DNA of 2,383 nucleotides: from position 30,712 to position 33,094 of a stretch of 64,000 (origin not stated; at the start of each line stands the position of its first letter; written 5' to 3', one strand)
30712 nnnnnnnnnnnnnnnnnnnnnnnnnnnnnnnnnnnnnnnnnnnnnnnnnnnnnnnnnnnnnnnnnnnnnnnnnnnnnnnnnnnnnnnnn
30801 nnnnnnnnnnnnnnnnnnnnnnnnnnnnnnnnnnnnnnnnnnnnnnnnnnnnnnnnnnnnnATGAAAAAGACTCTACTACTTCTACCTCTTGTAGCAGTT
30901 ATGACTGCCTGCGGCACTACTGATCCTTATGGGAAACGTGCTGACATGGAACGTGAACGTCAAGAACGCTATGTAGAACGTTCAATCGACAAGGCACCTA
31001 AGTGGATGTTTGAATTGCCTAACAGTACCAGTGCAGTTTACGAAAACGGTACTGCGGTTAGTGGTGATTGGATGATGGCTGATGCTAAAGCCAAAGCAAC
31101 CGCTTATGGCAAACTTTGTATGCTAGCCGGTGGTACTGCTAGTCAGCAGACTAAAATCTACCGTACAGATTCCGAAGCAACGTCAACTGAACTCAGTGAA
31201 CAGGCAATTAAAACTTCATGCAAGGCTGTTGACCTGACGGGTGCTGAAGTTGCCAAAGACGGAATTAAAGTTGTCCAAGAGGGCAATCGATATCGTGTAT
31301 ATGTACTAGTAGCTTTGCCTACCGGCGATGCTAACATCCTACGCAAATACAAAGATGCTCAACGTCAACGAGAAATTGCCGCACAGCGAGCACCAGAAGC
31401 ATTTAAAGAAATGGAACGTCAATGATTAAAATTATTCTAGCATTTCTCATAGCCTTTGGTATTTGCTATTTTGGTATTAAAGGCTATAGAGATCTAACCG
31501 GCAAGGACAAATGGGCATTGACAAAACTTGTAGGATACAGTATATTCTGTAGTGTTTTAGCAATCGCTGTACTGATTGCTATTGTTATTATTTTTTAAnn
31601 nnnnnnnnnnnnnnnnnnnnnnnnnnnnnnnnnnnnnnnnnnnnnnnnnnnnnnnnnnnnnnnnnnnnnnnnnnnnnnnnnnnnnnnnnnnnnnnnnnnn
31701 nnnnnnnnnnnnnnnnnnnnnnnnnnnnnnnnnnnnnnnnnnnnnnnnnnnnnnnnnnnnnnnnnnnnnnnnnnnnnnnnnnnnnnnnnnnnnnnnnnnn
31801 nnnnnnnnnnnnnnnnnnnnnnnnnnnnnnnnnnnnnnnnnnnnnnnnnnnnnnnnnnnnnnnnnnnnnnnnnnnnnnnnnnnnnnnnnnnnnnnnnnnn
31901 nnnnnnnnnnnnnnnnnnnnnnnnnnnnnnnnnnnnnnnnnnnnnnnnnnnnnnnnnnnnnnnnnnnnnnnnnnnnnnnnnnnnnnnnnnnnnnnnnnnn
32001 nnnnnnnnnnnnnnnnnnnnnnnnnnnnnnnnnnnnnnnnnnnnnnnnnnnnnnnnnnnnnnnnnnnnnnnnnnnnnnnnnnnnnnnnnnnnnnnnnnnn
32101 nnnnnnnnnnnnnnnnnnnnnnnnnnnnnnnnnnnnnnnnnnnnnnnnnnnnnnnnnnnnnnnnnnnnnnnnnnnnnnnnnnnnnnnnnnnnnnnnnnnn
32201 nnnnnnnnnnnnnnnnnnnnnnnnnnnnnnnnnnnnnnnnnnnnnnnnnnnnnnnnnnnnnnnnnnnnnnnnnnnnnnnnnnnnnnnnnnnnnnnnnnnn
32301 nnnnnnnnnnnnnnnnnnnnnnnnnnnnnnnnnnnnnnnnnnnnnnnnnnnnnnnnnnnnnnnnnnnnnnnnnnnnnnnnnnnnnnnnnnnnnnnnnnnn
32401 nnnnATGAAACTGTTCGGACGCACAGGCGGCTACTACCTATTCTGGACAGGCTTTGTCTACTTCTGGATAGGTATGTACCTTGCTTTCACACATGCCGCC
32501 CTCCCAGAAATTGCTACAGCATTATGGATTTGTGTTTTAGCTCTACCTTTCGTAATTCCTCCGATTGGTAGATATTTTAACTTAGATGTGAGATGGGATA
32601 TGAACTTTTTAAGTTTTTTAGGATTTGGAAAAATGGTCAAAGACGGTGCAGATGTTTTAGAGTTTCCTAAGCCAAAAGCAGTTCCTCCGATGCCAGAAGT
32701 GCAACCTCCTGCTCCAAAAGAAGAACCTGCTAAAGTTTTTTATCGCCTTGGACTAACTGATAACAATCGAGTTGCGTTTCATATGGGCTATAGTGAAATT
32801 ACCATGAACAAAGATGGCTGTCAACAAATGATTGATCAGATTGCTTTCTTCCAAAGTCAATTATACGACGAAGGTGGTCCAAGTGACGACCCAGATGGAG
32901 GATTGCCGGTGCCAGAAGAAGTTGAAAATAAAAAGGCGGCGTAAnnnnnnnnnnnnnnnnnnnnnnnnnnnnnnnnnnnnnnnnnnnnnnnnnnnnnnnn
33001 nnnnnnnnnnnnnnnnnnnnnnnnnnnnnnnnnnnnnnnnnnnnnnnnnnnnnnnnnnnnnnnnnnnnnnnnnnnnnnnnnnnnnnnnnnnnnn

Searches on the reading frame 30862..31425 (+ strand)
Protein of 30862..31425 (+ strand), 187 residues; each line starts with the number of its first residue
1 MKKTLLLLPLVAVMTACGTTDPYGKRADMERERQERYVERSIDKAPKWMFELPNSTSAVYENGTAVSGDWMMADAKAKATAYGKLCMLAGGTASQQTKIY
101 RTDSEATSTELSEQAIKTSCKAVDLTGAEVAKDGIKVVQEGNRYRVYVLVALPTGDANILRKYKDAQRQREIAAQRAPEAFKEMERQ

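Call 3: search_protein_families(library=pfam, proteins=[window:30862-31425:+], max_evalue=1)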
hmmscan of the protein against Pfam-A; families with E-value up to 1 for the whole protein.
window:30862-31425:+ (187 aa): 2 families
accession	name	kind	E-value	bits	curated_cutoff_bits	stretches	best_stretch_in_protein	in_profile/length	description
PF21318.3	BRCA2DBD_OB2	-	0.14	12.4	27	1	137-151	30-44/66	BRCA2, OB2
PF08139.17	LPAM_1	-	0.57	11.2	20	0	1-17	1-17/18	Prokaryotic membrane lipoprotein lipid attachment site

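Call 4: search_protein_families(library=phrogs, proteins=[window:30862-31425:+], max_evalue=0.01)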
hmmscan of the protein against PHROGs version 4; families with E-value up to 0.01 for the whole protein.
window:30862-31425:+ (187 aa): 0 families

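Call 6: search_protein_families(library=ncbifam, proteins=[window:30862-31425:+], max_evalue=1)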
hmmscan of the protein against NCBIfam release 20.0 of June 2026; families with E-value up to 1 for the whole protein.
window:30862-31425:+ (187 aa): 1 family
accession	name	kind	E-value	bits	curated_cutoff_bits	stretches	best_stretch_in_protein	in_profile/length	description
NF058647.1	lipo_LytA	equivalog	0.048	13.9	110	1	1-40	1-40/107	acidic lipoprotein LytA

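Call 42: search_protein_families(library=padloc, proteins=[window:30862-31425:+], max_evalue=0.1)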
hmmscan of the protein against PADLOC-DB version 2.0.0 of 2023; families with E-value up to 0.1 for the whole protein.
window:30862-31425:+ (187 aa): 0 families

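Call 52: find_homologous_proteins(query=window:30862-31425:+, max_evalue=0.001)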
Query window:30862-31425:+ (187 aa): 811 proteins with E <= 0.001 among 1036 candidates; the best 120 are listed.
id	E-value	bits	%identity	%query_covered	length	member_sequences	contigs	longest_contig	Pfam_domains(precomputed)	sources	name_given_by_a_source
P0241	3.8e-116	402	99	100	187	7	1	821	-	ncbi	-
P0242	6.2e-100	349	85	100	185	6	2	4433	-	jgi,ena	jgi:hypothetical protein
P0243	4.5e-97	340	84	100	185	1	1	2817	-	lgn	-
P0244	1.3e-96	339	83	99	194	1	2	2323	-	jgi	jgi:hypothetical protein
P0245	1.6e-96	338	83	99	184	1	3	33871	-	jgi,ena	jgi:hypothetical protein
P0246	2.2e-96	338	82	100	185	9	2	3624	-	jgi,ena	-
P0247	3.2e-96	337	82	99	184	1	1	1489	-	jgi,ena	-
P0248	3.8e-96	337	82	99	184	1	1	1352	-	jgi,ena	jgi:hypothetical protein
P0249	5.0e-96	337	82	99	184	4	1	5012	-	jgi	-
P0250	5.2e-96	337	82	99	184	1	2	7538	-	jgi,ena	jgi:hypothetical protein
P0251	1.2e-95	335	82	99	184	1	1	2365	-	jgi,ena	-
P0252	5.7e-95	333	82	99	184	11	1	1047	-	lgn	-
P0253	3.0e-94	331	84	91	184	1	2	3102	-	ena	-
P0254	4.5e-94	330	83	100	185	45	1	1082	-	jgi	-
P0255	5.3e-94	330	83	98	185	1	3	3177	-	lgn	-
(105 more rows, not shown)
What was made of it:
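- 30862..31425 (+): lipo187: lipoprotein (lipobox MTAC, Cys17, +2 Gly) with an LPP20-like beta-alpha-beta4 core flanked by N- and C-terminal helices. It has two invariant Cys. 811 unannotated homologues (call 52).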

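Call 55: search_solved_structures(query=A4, max_evalue=10, show_alignments=2)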
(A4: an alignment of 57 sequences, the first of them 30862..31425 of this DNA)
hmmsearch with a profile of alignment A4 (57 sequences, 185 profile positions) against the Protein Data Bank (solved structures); distinct sequences matched with E-value up to 10: 1.
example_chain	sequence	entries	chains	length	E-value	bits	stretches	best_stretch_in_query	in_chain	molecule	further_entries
6xxd_A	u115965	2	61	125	0.023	17.1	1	3-109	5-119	PilA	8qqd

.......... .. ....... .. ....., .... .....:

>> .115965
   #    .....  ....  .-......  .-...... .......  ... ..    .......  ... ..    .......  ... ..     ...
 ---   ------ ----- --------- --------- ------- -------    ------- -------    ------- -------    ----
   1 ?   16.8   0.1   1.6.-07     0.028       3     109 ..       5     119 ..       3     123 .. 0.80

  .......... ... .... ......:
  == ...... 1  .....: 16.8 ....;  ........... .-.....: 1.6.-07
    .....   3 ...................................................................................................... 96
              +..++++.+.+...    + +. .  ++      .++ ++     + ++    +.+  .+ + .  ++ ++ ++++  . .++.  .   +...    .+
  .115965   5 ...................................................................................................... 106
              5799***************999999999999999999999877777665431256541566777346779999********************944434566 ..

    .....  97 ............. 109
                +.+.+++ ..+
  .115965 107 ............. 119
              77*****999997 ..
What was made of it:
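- Tried and rejected: A profile search of lipo187 against the PDB gave only a spurious PilA hit at E 0.023 (call 55).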

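Call 59: search_dna_similar(query=window:30862-31425:+, collection=phages, mode=protein, max_evalue=0.001, max_rows=20)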
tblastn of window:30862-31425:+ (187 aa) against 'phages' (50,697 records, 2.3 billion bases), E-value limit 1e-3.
Records with a match: 4; places in all: 4; records where one place covers at least 80% of the query: 4.
Best place of each record, by identity: <60% 4.
By first word of the organism name: Methylophilales 4.
By host as written in the record: Methylophilales_sp._H5P1 4.
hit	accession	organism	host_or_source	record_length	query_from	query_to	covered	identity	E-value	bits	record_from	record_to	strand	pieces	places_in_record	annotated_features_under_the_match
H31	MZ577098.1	Methylophilales phage Melnitz-3 EXVC039M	Methylophilales_sp._H5P1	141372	3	158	83%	30.8%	3e-8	58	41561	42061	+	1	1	hypothetical protein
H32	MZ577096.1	Methylophilales phage Melnitz-2 EXVC040M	Methylophilales_sp._H5P1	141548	3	158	83%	30.8%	3e-8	58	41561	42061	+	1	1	hypothetical protein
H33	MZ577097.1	Methylophilales phage Melnitz EXVC044M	Methylophilales_sp._H5P1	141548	3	158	83%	30.8%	3e-8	58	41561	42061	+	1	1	hypothetical protein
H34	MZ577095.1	Methylophilales phage Melnitz-1 EXVC043M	Methylophilales_sp._H5P1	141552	3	158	83%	30.8%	3e-8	58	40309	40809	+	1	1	hypothetical protein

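Call 60: predict_structure(alignment_id=A4)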
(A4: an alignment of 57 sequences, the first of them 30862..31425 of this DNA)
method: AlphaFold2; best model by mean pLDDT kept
length: 187 residues; sequences in the alignment: 57
mean_pLDDT: 75.8   pTM: 0.60
mean pLDDT of the five models: 75.8, 71.9, 70.4, 69.6, 64.5
residues with pLDDT >= 90: 37; 70-90: 84; 50-70: 59; < 50: 7
segments of 3 or more residues with pLDDT < 50: 14-16
pLDDT, mean of each block of 10 residues (from residue 1): 52 50 59 60 79 87 90 92 88 76 61 69 83 89 91 87 86 75 61
secondary structure, 60 per line:
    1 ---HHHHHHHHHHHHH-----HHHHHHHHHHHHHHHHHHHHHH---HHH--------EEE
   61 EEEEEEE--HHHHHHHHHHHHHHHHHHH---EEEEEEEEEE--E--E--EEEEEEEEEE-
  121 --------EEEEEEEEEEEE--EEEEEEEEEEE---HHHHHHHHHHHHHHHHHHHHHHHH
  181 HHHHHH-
elements in order: H4-16 H22-43 E58-67 H70-88 E92-101 E110-119 E129-140 E143-153 H157-186
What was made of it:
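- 30862..31425 (+): AF2 model with pLDDT 75.8 (call 60).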

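Call 62: get_annotated_region(hit=H33, flank=3500)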
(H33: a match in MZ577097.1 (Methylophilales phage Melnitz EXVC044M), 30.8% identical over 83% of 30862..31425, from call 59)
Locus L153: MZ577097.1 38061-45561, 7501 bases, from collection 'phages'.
description: Methylophilales phage Melnitz EXVC044M, complete genome.
organism: Methylophilales phage Melnitz EXVC044M (NCBI taxid 2832338)
taxonomy: Viruses; Duplodnaviria; Heunggongvirae; Uroviricota; Caudoviricetes; Kyanoviridae
host: Methylophilales_sp._H5P1; source: -; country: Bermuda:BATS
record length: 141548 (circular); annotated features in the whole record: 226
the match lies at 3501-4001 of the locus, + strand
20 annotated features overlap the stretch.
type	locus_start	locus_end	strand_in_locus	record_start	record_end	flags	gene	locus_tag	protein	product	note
CDS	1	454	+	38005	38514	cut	-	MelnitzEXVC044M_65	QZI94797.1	glycoside hydrolase family 108 protein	-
CDS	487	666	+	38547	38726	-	-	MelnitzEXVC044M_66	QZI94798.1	hypothetical protein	-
CDS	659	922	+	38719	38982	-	-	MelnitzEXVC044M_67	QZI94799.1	hypothetical protein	-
CDS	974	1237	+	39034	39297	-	-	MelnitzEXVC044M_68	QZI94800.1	hypothetical protein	-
CDS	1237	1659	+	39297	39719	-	-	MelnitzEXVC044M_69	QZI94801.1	hypothetical protein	-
CDS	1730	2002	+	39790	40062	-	-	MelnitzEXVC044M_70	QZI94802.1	hypothetical protein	-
CDS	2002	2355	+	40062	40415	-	-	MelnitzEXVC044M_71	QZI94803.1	hypothetical protein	-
CDS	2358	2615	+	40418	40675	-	-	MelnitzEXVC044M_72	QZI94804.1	hypothetical protein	-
CDS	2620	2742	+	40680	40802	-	-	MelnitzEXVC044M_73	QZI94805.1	hypothetical protein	-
CDS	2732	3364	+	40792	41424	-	-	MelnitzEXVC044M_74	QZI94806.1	hypothetical protein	-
CDS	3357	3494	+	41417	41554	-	-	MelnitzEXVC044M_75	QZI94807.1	hypothetical protein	-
CDS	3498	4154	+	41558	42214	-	-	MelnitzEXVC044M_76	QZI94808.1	hypothetical protein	-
CDS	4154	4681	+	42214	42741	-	-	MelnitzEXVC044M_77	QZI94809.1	cell wall hydrolase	-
CDS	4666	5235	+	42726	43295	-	-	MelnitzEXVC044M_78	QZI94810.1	hypothetical protein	-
CDS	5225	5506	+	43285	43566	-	-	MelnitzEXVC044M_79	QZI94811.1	hypothetical protein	-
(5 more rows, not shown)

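Call 64: fold_search(model_id=the predicted structure, library=pdb)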
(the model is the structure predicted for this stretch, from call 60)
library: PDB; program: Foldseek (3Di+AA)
matches with E <= 10: 556; with E <= 0.001: 0
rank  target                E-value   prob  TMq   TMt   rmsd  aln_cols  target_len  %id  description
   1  6sh3_A                2.4e-02  0.30  0.19  0.12  20.8       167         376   12  Structure of the ADP state of the heptameric Bcs1 AAA-ATPase (released 2020-02-05)
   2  9gs2_A                6.4e-02  0.23  0.19  0.12   9.4       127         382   12  Structure of the Rieske bound Apo1 state of the heptameric Bcs1 AAA-ATPase (released 2025-06-04)
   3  8t14_A                8.2e-02  0.13  0.17  0.11  20.1       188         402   10  ADP-bound Bcs1 (C7 symmetrized) (released 2024-06-05)
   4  6zj3_SM               8.2e-02  0.12  0.11  0.18  11.4       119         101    8  Cryo-EM structure of the highly atypical cytoplasmic ribosome of Euglena gracilis (released 2020-10-07)
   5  8p2f_k                8.8e-02  0.30  0.18  0.28  11.5       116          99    9  Staphylococcus aureus 70S ribosome with elongation factor G locked with fusidic acid cyclopentane in post-translocatio (released 2024-05-01)
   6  5ndv_d0               8.8e-02  0.15  0.12  0.19  11.2       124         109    6  Crystal structure of Paromomycin bound to the yeast 80S ribosome (released 2017-12-13)
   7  8t7u_A                9.9e-02  0.25  0.21  0.13  20.8       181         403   12  ADP-bound Bcs1 (unsymmetrized) (released 2024-06-05)
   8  6tmf_M                1.2e-01  0.15  0.13  0.21  12.8       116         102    9  Structure of an archaeal ABCE1-bound ribosomal post-splitting complex (released 2020-02-12)
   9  7zhg_L                1.4e-01  0.15  0.14  0.21  13.2       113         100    7  High-resolution cryo-EM structure of Pyrococcus abyssi 30S ribosomal subunit bound to mRNA and initiator tRNA anticodo (released 2022-06-29)
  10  6skf_Am               1.4e-01  0.12  0.13  0.19  13.1       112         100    7  Cryo-EM Structure of T. kodakarensis 70S ribosome (released 2020-07-29)
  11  8tp1_A                1.5e-01  0.13  0.16  0.09  22.7       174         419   11  ATP-2 state of Bcs1 (C7 symmetrized) (released 2024-06-05)
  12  7odr_f                1.7e-01  0.14  0.15  0.18  13.3       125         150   13  State A of the human mitoribosomal large subunit assembly intermediate (released 2021-06-23)
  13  4v88_CU               1.8e-01  0.14  0.14  0.22  13.1       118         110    6  The structure of the eukaryotic ribosome at 3.0 A resolution. (released 2014-07-09)
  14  5ndw_D0               2.2e-01  0.15  0.15  0.23  12.3       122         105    6  Crystal structure of aminoglycoside TC007 bound to the yeast 80S ribosome (released 2017-12-13)
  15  8auv_R                2.5e-01  0.23  0.16  0.28  12.4       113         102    5  Cryo-EM structure of the plant 40S subunit (released 2023-06-07)
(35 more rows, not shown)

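Call 108: fold_search(model_id=the predicted structure, library=viral)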
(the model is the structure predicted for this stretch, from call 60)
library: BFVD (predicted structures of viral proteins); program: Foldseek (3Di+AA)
matches with E <= 10: 618; with E <= 0.001: 3
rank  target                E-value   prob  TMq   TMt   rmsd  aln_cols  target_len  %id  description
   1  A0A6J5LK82            2.6e-19  1.00  0.65  0.65  19.0       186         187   49  Lipoprotein [uncultured Caudovirales phage]
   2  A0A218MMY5            3.2e-06  1.00  0.43  0.46  14.1       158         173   17  Uncharacterized protein [uncultured virus]
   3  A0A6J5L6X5            5.5e-06  1.00  0.37  0.26  16.6       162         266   21  LPP20 lipoprotein [uncultured Caudovirales phage]
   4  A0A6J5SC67            1.4e-02  0.99  0.36  0.31  10.4       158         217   19  Lipoprotein [uncultured Caudovirales phage]
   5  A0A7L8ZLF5            1.9e-02  0.35  0.13  0.18  13.8       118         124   13  Uncharacterized protein [Erwinia phage pEa_SNUABM_12]
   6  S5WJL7                3.1e-02  0.75  0.31  0.33  15.1       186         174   13  LPP20 lipoprotein [Campylobacter phage CP8]
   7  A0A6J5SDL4            4.2e-02  0.60  0.22  0.18  14.2       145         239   13  DUF4384 domain-containing protein [uncultured Caudovirales phage]
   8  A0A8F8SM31            4.7e-02  0.33  0.22  0.12  23.9       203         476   12  (no name in the UniProt tables at hand)
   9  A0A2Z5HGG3            6.0e-02  0.28  0.18  0.18   9.4       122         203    6  (no name in the UniProt tables at hand)
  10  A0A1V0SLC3            6.0e-02  0.20  0.12  0.09  13.9       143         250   10  Uncharacterized protein [Klosneuvirus KNV1]
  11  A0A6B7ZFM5            1.2e-01  0.13  0.16  0.13  16.1       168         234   10  Uncharacterized protein [Klebsiella phage N1M2]
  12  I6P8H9                1.3e-01  0.35  0.19  0.33  11.0       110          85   10  (no name in the UniProt tables at hand)
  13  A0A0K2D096            1.3e-01  0.33  0.17  0.34  12.1       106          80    8  Uncharacterized protein [Bacillus phage TsarBomba]
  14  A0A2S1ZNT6            1.3e-01  0.09  0.15  0.13  14.7       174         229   10  Matrix protein [Ekpoma virus]
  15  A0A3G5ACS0            1.3e-01  0.14  0.13  0.11  15.0       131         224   10  Putative ORFan [Satyrvirus sp.]
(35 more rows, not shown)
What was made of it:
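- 30862..31425 (+): BFVD hits to phage 'LPP20 lipoprotein' entries (call 108).
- On LPP20 lipoprotein (PF02169): BFVD matches to phage 'LPP20 lipoprotein' entries (call 108).
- Closest known: LPP20-family lipoproteins. Same: BFVD hits to phage LPP20 lipoproteins (call 108).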

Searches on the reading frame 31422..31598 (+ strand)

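Call 3: search_protein_families(library=pfam, proteins=[window:31422-31598:+], max_evalue=1)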
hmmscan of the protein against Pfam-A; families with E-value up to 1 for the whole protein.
window:31422-31598:+ (58 aa): 2 families
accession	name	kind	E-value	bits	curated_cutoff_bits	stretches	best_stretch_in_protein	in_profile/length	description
PF19870.4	DUF6343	-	0.29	12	27.2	1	25-57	29-61/82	Family of unknown function (DUF6343)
PF13858.11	DUF4199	-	0.33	11.8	32.3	1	5-58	35-88/165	Protein of unknown function (DUF4199)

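Call 4: search_protein_families(library=phrogs, proteins=[window:31422-31598:+], max_evalue=0.01)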
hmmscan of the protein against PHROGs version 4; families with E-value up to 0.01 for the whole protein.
window:31422-31598:+ (58 aa): 0 families

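Call 6: search_protein_families(library=ncbifam, proteins=[window:31422-31598:+], max_evalue=1)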
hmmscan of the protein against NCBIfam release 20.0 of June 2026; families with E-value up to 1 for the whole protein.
window:31422-31598:+ (58 aa): 0 families

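Call 42: search_protein_families(library=padloc, proteins=[window:31422-31598:+], max_evalue=0.1)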
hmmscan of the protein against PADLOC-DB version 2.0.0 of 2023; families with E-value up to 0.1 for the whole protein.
window:31422-31598:+ (58 aa): 0 families

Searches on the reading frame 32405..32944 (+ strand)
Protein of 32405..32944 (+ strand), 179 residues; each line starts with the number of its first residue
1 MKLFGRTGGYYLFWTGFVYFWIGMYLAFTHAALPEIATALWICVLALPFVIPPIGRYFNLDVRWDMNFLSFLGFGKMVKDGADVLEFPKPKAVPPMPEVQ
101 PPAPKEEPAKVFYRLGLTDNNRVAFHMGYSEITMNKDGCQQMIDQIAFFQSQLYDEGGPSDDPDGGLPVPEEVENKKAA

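Call 3: search_protein_families(library=pfam, proteins=[window:32405-32944:+], max_evalue=1)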
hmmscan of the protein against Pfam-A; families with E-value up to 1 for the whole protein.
window:32405-32944:+ (179 aa): 1 family
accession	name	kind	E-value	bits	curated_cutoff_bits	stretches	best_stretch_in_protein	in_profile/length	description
PF11092.13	Alveol-reg_P311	-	0.19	12.3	25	1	163-178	25-40/67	Neuronal protein 3.1 (p311)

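Call 4: search_protein_families(library=phrogs, proteins=[window:32405-32944:+], max_evalue=0.01)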
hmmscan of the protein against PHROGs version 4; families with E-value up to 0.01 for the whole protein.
window:32405-32944:+ (179 aa): 0 families

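Call 6: search_protein_families(library=ncbifam, proteins=[window:32405-32944:+], max_evalue=1)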
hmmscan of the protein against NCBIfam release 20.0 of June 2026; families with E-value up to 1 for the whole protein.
window:32405-32944:+ (179 aa): 0 families

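Call 42: search_protein_families(library=padloc, proteins=[window:32405-32944:+], max_evalue=0.1)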
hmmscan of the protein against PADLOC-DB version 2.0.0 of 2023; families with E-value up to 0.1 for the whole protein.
window:32405-32944:+ (179 aa): 0 families
